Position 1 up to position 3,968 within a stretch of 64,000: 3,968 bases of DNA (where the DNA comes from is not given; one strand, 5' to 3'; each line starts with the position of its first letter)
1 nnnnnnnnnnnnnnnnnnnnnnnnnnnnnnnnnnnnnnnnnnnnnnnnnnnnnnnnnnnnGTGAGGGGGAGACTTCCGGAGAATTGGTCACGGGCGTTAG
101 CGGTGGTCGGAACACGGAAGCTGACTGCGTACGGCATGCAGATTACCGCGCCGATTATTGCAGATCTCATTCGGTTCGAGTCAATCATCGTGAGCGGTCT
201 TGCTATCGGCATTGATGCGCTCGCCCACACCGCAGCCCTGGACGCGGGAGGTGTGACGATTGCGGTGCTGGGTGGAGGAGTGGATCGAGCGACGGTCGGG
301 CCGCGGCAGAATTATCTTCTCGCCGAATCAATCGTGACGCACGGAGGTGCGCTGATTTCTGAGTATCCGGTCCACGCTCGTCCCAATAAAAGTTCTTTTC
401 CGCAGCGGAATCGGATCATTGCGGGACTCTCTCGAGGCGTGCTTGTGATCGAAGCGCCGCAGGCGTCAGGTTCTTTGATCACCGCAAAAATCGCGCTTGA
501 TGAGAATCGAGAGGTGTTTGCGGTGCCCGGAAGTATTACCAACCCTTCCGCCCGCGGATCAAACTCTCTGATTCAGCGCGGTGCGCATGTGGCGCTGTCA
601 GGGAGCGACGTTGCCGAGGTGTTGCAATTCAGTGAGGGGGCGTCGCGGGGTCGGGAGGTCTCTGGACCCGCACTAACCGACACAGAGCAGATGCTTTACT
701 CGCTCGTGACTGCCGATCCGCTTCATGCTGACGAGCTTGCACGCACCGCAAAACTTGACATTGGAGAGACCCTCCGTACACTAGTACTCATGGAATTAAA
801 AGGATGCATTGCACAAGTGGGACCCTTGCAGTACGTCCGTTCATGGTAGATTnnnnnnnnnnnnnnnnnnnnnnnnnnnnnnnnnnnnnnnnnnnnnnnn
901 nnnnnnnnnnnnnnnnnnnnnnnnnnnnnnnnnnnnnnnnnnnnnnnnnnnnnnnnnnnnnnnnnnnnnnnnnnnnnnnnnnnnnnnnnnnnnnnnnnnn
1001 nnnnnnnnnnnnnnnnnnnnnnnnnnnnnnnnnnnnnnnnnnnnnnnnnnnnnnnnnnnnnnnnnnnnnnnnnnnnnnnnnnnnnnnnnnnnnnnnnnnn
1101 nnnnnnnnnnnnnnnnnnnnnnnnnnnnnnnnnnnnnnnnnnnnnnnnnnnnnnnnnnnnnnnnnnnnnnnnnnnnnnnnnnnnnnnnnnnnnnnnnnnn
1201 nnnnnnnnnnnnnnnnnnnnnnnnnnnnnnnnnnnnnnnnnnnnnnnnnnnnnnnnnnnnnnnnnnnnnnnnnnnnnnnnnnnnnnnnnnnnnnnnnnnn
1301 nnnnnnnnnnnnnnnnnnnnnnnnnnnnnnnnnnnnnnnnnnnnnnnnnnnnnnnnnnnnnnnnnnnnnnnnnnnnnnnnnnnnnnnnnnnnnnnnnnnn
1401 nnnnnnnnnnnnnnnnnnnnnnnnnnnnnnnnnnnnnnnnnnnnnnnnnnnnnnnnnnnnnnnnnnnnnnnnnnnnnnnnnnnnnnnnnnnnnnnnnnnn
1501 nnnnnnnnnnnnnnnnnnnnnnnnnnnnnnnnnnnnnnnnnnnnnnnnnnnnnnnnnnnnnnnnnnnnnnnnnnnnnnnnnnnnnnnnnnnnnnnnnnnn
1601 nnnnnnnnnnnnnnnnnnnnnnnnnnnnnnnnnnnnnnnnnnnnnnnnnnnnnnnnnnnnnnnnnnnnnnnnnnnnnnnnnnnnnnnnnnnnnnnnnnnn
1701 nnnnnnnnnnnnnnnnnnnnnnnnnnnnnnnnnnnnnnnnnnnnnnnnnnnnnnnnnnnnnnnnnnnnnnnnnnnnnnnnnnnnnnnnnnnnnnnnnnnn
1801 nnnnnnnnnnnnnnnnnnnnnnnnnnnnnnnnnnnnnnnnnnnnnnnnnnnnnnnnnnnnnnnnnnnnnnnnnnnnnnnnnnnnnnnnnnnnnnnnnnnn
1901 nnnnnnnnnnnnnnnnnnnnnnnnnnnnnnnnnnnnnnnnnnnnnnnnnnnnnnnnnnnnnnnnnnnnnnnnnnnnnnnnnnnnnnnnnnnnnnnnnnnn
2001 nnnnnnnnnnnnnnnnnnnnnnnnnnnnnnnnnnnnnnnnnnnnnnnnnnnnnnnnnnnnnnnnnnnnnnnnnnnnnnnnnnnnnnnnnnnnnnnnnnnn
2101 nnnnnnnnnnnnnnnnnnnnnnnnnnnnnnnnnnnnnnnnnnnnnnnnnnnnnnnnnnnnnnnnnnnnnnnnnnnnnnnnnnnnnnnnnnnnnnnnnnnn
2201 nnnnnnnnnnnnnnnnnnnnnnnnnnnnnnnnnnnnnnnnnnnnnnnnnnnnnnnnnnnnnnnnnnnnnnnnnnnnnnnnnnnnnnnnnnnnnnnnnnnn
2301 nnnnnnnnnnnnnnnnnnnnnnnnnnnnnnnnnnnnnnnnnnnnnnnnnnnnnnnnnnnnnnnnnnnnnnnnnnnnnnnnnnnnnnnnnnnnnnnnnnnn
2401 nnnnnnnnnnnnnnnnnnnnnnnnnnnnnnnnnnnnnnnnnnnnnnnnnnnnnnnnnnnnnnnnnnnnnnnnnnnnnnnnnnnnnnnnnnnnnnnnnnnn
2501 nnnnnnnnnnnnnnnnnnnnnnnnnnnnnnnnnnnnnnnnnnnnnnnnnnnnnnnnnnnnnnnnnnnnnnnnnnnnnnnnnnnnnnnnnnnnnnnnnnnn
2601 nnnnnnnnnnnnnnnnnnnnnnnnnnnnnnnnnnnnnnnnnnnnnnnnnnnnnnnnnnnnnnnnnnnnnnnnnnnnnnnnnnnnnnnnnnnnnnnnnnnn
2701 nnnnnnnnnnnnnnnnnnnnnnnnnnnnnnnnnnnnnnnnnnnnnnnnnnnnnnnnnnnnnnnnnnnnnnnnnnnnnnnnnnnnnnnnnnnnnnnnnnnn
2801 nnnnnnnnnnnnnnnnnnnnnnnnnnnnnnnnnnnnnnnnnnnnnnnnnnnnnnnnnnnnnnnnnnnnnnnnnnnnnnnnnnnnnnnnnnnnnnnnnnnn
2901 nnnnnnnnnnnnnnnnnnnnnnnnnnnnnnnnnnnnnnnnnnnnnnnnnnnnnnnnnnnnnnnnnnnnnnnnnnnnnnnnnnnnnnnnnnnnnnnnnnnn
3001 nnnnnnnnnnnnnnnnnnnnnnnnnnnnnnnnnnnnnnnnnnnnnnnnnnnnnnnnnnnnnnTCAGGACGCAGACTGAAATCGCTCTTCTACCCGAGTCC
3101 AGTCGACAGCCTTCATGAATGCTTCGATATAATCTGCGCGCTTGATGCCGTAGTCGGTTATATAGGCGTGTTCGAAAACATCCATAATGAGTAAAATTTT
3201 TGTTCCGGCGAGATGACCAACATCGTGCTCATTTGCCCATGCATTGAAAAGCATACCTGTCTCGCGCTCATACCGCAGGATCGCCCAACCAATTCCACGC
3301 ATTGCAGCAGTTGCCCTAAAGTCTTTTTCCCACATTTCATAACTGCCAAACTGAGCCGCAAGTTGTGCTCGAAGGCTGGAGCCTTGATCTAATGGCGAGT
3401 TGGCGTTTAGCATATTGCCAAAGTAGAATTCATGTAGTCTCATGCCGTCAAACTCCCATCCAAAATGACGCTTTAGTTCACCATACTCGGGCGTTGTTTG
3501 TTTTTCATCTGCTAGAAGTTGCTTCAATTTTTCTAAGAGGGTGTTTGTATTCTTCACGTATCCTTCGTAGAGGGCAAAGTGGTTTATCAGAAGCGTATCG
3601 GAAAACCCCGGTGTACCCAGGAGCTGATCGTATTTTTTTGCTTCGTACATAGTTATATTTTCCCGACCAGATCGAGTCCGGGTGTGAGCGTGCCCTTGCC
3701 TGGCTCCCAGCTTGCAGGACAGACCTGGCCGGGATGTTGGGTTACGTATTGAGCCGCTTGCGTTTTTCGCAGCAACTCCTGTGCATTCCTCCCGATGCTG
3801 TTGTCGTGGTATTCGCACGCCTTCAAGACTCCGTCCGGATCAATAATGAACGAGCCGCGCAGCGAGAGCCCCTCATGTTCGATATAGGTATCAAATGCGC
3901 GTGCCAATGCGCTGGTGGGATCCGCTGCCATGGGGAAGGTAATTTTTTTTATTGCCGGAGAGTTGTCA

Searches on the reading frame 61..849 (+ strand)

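Call 43: search_protein_families(library=pfam, proteins=[window:61-849:+], max_evalue=0.001)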
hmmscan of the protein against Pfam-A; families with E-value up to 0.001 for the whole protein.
window:61-849:+ (262 aa): 2 families
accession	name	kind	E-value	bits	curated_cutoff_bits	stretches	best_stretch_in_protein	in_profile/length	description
PF02481.21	DNA_processg_A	-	1.8e-61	207.5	29.6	1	3-178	35-210/212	DNA recombination-mediator protein A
PF17782.7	DprA_WH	-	4.2e-11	43.2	22.9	1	201-253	6-58/61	DprA winged helix domain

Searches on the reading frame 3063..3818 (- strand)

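Call 43: search_protein_families(library=pfam, proteins=[window:3063-3818:-], max_evalue=0.001)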
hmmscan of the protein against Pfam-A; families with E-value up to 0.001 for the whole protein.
window:3063-3818:- (251 aa): 2 families
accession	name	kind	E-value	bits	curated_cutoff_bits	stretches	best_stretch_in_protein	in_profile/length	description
PF02777.23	Sod_Fe_C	-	5.2e-25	87.9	20.9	1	148-246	4-102/102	Iron/manganese superoxide dismutases, C-terminal domain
PF00081.27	Sod_Fe_N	-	0.00042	21.2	27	1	74-136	21-81/82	Iron/manganese superoxide dismutases, alpha-hairpin domain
